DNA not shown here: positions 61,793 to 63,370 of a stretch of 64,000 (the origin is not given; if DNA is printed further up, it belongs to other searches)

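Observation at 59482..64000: Operon of an anchored coiled-coil protein plus three tandem paralogous polytopic membrane proteins of unknown family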

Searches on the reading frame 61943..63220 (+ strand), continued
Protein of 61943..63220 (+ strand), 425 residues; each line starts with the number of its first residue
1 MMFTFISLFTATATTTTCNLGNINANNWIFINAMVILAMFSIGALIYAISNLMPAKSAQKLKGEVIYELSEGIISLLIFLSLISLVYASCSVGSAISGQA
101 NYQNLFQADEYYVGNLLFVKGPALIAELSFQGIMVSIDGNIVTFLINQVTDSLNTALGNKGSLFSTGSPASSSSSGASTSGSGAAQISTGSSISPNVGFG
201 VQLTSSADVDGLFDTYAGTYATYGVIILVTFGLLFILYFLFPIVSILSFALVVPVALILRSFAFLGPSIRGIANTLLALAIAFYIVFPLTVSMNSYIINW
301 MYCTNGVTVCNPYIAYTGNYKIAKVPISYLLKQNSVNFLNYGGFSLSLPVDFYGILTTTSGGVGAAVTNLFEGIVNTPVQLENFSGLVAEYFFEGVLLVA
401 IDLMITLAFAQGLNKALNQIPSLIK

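Call 50: fold_search(model_id=the predicted structure, library=pdb)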
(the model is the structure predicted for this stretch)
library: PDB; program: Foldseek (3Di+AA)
matches with E <= 10: 41; with E <= 0.001: 0
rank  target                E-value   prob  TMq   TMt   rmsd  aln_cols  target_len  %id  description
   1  9g71_A                4.8e-02  0.51  0.17  0.18  17.4       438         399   10  Cryo-EM structure of TTYH2 in complex with lipids in GDN (released 2025-05-21)
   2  7rtv_A                3.3e-01  0.23  0.17  0.19  17.8       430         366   11  Cryo-EM structure of monomeric TTYH2 (released 2021-09-22)
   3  7rtu_B                3.9e-01  0.16  0.16  0.18  19.3       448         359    9  Cryo-EM structure of a TTYH2 trans-dimer (released 2021-08-25)
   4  7rtt_A                4.7e-01  0.16  0.17  0.18  18.9       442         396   12  Cryo-EM structure of a TTYH2 cis-dimer (released 2021-08-25)
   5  9f63                  2.0e+00  0.04  0.10  0.10  26.4       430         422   10  Crystal structure of Saccharomyces cerevisiae pH nine-sensitive protein 1 (PNS1) (released 2024-05-15)
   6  6z0c_B                2.1e+00  0.25  0.20  0.35  11.5       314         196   10  Structure of in silico modelled artificial Maquette-3 protein (released 2021-03-17)
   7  8d9p                  3.0e+00  0.12  0.15  0.26  15.6       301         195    9  De Novo Photosynthetic Reaction Center Protein Equipped with Heme B and Mn(II) cations (released 2022-09-28)
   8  6z70_A                3.8e+00  0.02  0.11  0.11  32.7       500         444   11  Structure of the MATE family multidrug resistance transporter Aq_128 from Aquifex aeolicus in the outward-facing state (released 2021-12-01)
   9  6z0c_C                4.2e+00  0.20  0.23  0.41  11.3       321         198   12  Structure of in silico modelled artificial Maquette-3 protein (released 2021-03-17)
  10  7sqc_1J               4.2e+00  0.05  0.13  0.16  49.8       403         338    8  Ciliary C1 central pair apparatus isolated from Chlamydomonas reinhardtii (released 2022-04-13)
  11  8f7n                  4.2e+00  0.03  0.11  0.13  35.8       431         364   11  Crystal structure of chemoreceptor McpZ ligand sensing domain (released 2023-07-05)
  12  6z0c_A                4.4e+00  0.21  0.23  0.42  11.3       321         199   12  Structure of in silico modelled artificial Maquette-3 protein (released 2021-03-17)
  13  3o1i_B                4.5e+00  0.05  0.14  0.19  27.4       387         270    7  Crystal Structure of the TorS sensor domain - TorT complex in the absence of ligand (released 2011-12-21)
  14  9cui_A                5.0e+00  0.03  0.09  0.06  25.8       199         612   18  Structure of human full-length ancestral TRPV6 channel in Calmodulin-bound state (released 2024-11-13)
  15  7k4b_A                5.4e+00  0.03  0.08  0.06  25.4       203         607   18  Cryo-EM structure of human TRPV6 in complex with (4- phenylcyclohexyl)piperazine inhibitor cis-22a (released 2020-12-09)
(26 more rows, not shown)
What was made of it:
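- On Type IV secretion / conjugation-type machinery (mating-pair-formation module): Foldseek of the gene 3 model vs TrwI/VirB6 (7o3v_F) gives E = 5.9 at rank 16 (call 50).
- TrwI/VirB6 ranks 16th at E = 5.9 (call 50).
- Tried and rejected: The gene 3 model vs PDB gave nothing significant (call 50).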

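Call 51: search_solved_structures(query=A3, max_evalue=10, show_alignments=2)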
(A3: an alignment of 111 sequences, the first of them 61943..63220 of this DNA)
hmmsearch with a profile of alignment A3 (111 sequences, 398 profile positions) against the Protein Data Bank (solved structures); distinct sequences matched with E-value up to 10: 0.
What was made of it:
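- The profile vs PDB sequence search found nothing (call 51).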

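Call 52: search_protein_families(library=pfam, alignment_id=A3, max_evalue=1)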
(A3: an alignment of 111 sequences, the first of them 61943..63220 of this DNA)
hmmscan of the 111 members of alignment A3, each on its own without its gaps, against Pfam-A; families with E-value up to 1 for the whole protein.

A. member 1, window:61943-63220:+ (425 aa): 0 families

B. families by the number of members that match (of 111 scanned): 35 families (the first 25 are shown)
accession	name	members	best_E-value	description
PF23778.1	Phage_holin_2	2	0.00052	Putative phage holin family 2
PF02600.21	DsbB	1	0.00017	Disulfide bond formation protein DsbB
PF04956.18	TrbC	1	0.00088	TrbC/VIRB2 pilin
PF11846.14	Wzy_C_2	1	0.0046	Virulence factor membrane-bound polymerase, C-terminal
PF13605.11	DUF4141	1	0.01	Domain of unknown function (DUF4141)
PF05767.17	Pox_A14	1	0.028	Poxvirus virion envelope protein A14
PF15513.11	DUF4651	1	0.035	Domain of unknown function (DUF4651)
PF16356.10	DUF4983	1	0.044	Domain of unknown function (DUF4983)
PF20303.3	YLATT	1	0.051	YEATS-Like-Associating Three TM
PF21001.2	YqiJ_N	1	0.054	Inner membrane protein YqiJ, N-terminal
PF14224.11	DUF4331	1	0.06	Domain of unknown function (DUF4331)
PF11511.13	RhodobacterPufX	1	0.079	Intrinsic membrane protein PufX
PF14268.11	YoaP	1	0.082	YoaP-like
PF20291.3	MC5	1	0.095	ABC-three component (ABC-3C) system Middle Component 5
PF18485.7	GST_N_5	1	0.095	Glutathione S-transferase, N-terminal domain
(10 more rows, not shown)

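Call 53: search_protein_families(library=pfam, proteins=[L075:8327-9160:+, L075:9160-9990:+, L075:11511-11816:+, L075:11819-12202:+, L075:12248-12976:+, L075:13047-15482:+, L075:17153-17656:-, L075:15490-17133:-, L075:17902-20262:+], max_evalue=0.01)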
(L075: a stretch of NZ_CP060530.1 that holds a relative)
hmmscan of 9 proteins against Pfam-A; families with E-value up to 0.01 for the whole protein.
L075:8327-9160:+ (277 aa): 0 families

L075:9160-9990:+ (276 aa): 0 families

L075:11511-11816:+ (101 aa): 1 family
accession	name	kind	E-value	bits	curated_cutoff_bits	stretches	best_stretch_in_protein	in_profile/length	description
PF04760.21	IF2_N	-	0.002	18.3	25.3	1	51-88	11-48/53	Translation initiation factor IF-2, N-terminal region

L075:11819-12202:+ (127 aa): 2 families
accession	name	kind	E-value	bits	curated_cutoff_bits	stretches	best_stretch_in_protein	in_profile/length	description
PF14471.11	DUF4428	-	0.00074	19.8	27.8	0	46-65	21-41/51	Domain of unknown function (DUF4428)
PF06170.17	DUF983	-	0.0037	18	22.6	0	48-107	11-71/85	Protein of unknown function (DUF983)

L075:12248-12976:+ (242 aa): 2 families
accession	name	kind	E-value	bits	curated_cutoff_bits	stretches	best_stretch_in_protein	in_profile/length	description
PF06005.17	ZapB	-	2e-05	25.4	31.5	1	125-186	4-65/71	Cell division protein ZapB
PF11932.13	DUF3450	-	0.00017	21.4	32.6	1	110-198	15-103/241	Protein of unknown function (DUF3450)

L075:13047-15482:+ (811 aa): 0 families

L075:17153-17656:- (167 aa): 2 families
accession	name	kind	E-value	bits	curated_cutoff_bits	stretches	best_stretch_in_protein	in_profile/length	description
PF21800.4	KH_KRR1_2nd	-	1.5e-10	41.3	27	1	81-147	6-72/91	KRR1 small subunit processome component, second KH domain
PF00013.35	KH_1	-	5.6e-06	26.4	21.5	1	95-140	9-62/66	KH domain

L075:15490-17133:- (547 aa): 3 families
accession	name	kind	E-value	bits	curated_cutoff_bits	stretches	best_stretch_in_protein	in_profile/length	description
PF09239.17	Topo-VIb_trans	-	1e-52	178.5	24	1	313-476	1-158/159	Topoisomerase VI B subunit, transducer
PF02518.31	HATPase_c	-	2.7e-09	37.9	26.4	1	36-125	4-85/111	Histidine kinase-, DNA gyrase B-, and HSP90-like ATPase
PF13589.12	HATPase_c_3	-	6.1e-06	26.7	25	1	38-127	3-89/137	Histidine kinase-, DNA gyrase B-, and HSP90-like ATPase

L075:17902-20262:+ (786 aa): 0 families

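Call 60: search_solved_structures(query=L075:10001-11518:+, max_evalue=1, show_alignments=1)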
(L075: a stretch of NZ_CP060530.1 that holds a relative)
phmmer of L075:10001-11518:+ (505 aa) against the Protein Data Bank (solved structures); distinct sequences matched with E-value up to 1: 23.
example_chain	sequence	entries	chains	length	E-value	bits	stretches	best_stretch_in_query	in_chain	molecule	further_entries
8wiv_A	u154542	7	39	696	5.9e-12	48.6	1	244-358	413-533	Helicase HerA central domain-containing protein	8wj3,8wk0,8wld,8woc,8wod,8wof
8xau_A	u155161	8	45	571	3.8e-09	39.4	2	240-351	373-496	ATP-binding protein | HerA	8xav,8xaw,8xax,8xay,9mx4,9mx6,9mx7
4d2i_A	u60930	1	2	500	5.3e-09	38.9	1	227-393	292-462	HERA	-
9x1l_A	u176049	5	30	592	4.6e-08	35.8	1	284-375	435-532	DNA helicase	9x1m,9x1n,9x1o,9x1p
4ag5_A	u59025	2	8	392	2.2e-07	33.6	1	58-327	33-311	TYPE IV SECRETORY PATHWAY VIRB4 COMPONENTS-LIKE PROTEIN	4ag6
7es4_A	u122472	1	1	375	3.7e-06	29.5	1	36-327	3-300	DNA phosphorothioation-dependent restriction protein DptH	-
9c1m_M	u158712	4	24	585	1.9e-05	27.1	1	299-374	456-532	ATP-binding protein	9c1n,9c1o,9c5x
8j4u_M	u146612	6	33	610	2e-05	27.1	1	304-381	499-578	Nucleoside triphosphate hydrolase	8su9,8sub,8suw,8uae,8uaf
8ziq_M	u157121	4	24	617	4.4e-05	26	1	299-343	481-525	HerA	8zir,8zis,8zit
8yho_A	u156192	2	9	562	0.00019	23.9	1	304-365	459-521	DUF87 domain-containing protein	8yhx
8wet_A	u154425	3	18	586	0.0073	18.7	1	282-346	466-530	TdpA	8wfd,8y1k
1ie7_C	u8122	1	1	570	0.24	13.6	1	89-125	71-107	UREASE ALPHA SUBUNIT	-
1s3t_C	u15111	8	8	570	0.24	13.6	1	89-125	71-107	Urease alpha subunit | UREASE | PROTEIN (UREASE ALPHA SUBUNIT)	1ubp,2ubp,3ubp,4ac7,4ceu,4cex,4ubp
5a6t_C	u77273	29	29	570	0.24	13.6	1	89-125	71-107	UREASE SUBUNIT ALPHA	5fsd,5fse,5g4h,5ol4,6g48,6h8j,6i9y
5qio_A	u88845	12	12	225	0.28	13.4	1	438-475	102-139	Ubiquitin thioesterase OTUB2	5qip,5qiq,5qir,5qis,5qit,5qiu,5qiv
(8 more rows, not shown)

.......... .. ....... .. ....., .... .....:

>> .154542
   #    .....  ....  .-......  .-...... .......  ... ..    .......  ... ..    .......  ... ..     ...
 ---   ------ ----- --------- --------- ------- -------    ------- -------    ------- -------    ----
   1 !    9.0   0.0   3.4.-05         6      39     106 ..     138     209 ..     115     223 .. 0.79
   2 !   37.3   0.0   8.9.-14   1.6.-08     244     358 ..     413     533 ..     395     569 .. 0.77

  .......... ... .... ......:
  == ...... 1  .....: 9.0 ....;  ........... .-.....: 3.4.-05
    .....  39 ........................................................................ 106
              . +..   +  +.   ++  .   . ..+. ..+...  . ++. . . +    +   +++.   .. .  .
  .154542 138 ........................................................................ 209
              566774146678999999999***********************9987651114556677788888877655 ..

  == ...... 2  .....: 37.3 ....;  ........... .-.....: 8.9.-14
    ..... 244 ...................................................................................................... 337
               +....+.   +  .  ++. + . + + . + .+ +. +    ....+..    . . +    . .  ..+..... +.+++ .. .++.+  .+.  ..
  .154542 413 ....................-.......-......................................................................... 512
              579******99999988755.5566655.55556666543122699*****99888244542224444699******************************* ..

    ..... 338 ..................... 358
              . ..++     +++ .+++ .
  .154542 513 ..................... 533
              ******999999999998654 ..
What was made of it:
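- PDB: VirB4 4ag5 at 2e-7 over residues 58-327 (call 60).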

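Call 62: find_encoding_contigs(protein=P0008, flank=10000, max_places=2)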
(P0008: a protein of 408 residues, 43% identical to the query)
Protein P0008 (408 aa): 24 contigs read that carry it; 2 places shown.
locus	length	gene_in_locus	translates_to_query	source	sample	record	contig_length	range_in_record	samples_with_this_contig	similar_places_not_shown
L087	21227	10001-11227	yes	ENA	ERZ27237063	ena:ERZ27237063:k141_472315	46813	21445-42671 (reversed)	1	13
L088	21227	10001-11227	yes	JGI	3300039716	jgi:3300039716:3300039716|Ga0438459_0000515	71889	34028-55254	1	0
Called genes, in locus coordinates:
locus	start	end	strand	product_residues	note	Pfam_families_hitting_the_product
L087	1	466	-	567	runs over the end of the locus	PF07690:MFS_1, PF00083:Sugar_tr (weak), PF07690:MFS_1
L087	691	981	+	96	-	PF01868:RNase_P-MRP_p29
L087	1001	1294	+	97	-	PF00366:Ribosomal_S17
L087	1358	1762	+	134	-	PF00238:Ribosomal_L14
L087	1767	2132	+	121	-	PF16906:Ribosomal_L26, PF00467:KOW (weak)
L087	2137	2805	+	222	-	PF00900:Ribosomal_S4e (faint), PF08071:RS4NT (weak), PF13275:S4_2 (faint), PF01479:S4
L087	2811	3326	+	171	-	PF00281:Ribosomal_L5 (weak), PF00673:Ribosomal_L5_C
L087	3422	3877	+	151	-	PF00410:Ribosomal_S8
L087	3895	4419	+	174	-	PF00347:Ribosomal_L6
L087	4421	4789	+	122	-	PF01655:Ribosomal_L32e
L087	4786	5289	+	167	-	PF01280:Ribosomal_L19e, PF25476:Ribosomal_L19e_C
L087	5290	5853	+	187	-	PF17144:Ribosomal_L5e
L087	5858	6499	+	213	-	PF00333:Ribosomal_S5, PF03719:Ribosomal_S5_C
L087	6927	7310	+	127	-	-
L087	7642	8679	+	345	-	-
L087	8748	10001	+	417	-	-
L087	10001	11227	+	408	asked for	-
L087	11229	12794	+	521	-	-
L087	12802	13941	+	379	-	-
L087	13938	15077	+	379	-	-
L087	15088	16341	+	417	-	-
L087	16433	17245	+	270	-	-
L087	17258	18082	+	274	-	-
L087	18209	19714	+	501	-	PF01935:DUF87, PF19044:P-loop_TraG (faint), PF12846:AAA_10 (faint)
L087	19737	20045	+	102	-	-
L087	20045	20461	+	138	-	-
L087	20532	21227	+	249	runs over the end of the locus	-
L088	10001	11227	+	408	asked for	-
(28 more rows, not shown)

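Call 63: find_encoding_contigs(protein=P0011, flank=10000, max_places=2)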
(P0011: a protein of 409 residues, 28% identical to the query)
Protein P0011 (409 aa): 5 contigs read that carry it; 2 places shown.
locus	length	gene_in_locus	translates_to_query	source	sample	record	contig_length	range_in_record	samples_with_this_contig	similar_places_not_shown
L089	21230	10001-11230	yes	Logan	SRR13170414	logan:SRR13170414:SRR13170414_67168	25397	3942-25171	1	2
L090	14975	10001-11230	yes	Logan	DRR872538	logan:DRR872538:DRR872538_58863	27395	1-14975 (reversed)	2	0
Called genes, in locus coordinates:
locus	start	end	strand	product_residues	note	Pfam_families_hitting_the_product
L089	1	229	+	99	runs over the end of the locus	PF01984:dsDNA_bind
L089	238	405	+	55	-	PF00832:Ribosomal_L39 (weak)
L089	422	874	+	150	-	-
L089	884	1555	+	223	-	PF01912:eIF-6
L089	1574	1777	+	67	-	-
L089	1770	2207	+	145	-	PF02996:Prefoldin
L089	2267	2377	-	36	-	-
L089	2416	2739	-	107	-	PF13412:HTH_24 (weak)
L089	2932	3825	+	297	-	PF01040:UbiA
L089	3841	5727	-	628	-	PF13231:PMT_2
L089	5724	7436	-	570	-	PF02543:Carbam_trans_N, PF22521:HypF_C_2 (faint), PF16861:Carbam_trans_C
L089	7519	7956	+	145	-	PF04956:TrbC (weak)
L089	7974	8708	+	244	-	-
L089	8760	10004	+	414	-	-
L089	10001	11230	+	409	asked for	-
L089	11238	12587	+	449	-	-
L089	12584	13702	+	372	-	-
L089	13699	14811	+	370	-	-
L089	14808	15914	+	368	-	-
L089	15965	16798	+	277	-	-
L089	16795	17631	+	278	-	-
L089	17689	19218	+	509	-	PF01935:DUF87, PF19044:P-loop_TraG (faint), PF12846:AAA_10 (weak)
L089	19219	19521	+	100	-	-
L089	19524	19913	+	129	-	-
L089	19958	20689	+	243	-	-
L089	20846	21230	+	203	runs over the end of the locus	?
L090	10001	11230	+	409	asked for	-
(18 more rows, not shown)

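Call 70: search_solved_structures(query=A5, max_evalue=10, show_alignments=3)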
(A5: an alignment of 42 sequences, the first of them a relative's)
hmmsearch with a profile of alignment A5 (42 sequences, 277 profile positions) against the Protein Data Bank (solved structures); distinct sequences matched with E-value up to 10: 14.
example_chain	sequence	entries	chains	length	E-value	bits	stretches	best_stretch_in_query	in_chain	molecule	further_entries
6rgv_A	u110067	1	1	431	0.49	12.5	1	152-242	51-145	Flagellin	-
7pmw_A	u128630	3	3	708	0.52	12.4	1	11-79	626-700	Solute carrier family 15 member 1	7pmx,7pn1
1io1_A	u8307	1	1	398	0.63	12.1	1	152-242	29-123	PHASE 1 FLAGELLIN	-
9m6h_B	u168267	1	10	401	0.71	12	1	152-242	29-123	Flagellin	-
9iwq_A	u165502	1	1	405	0.75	11.9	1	152-242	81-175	Flagellin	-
6jy0_A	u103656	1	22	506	0.91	11.6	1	152-242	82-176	Flagellin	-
3a5x_A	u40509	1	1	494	0.97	11.5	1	152-242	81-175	Flagellin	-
1ucu_A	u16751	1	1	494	1.1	11.3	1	152-242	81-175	phase 1 Flagellin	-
9gnz_A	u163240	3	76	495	1.2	11.2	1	152-242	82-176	Flagellin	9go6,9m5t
8fml_B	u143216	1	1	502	1.2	11.2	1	152-242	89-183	Flagellin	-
5szh_A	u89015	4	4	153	2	10.5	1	113-198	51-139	MICAL C-terminal-like protein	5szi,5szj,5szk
6otn_A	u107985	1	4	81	3.6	9.7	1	148-198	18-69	Tropomyosin alpha-3 chain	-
4li0_C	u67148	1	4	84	5.1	9.2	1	148-191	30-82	Guanine nucleotide exchange factor for Rab-3A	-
9m67_A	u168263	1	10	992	5.2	9.1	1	152-242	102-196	Flagellin,Flagellar hook-associated protein 2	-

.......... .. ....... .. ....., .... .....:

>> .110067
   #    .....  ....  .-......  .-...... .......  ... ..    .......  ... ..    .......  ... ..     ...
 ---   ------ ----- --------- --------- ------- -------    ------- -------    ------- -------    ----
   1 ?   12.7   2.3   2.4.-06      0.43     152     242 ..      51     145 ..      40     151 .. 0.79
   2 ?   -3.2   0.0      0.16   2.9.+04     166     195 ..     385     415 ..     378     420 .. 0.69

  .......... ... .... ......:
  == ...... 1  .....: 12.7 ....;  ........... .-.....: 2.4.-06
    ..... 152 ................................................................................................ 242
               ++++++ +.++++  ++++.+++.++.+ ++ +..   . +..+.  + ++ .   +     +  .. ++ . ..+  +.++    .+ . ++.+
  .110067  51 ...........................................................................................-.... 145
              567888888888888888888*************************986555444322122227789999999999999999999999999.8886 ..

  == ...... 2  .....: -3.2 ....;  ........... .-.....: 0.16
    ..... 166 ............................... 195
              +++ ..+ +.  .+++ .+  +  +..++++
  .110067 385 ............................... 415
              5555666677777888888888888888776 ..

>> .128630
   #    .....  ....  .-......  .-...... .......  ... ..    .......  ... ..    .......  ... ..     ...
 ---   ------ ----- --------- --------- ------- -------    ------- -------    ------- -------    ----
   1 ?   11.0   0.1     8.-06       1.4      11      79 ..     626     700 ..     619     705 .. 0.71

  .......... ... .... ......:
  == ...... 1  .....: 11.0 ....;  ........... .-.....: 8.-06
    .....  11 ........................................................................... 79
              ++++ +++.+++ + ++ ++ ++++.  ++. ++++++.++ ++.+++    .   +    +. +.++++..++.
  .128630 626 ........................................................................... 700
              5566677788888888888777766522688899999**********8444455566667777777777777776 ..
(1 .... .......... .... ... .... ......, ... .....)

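Call 72: find_related_loci(query=window:61943-63220:+, collection=metagenome_contigs, flank=10000)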
Query window:61943-63220:+ (425 aa) in metagenome_contigs; peptide patterns used: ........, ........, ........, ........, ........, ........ (x = any residue, [..] = any of these).
108 stretches matched a pattern, but none encodes a relative of the query by tblastn (E <= 1e-3).
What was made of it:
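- Tried and rejected: A metagenome scan with gene 3 found nothing (call 72).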
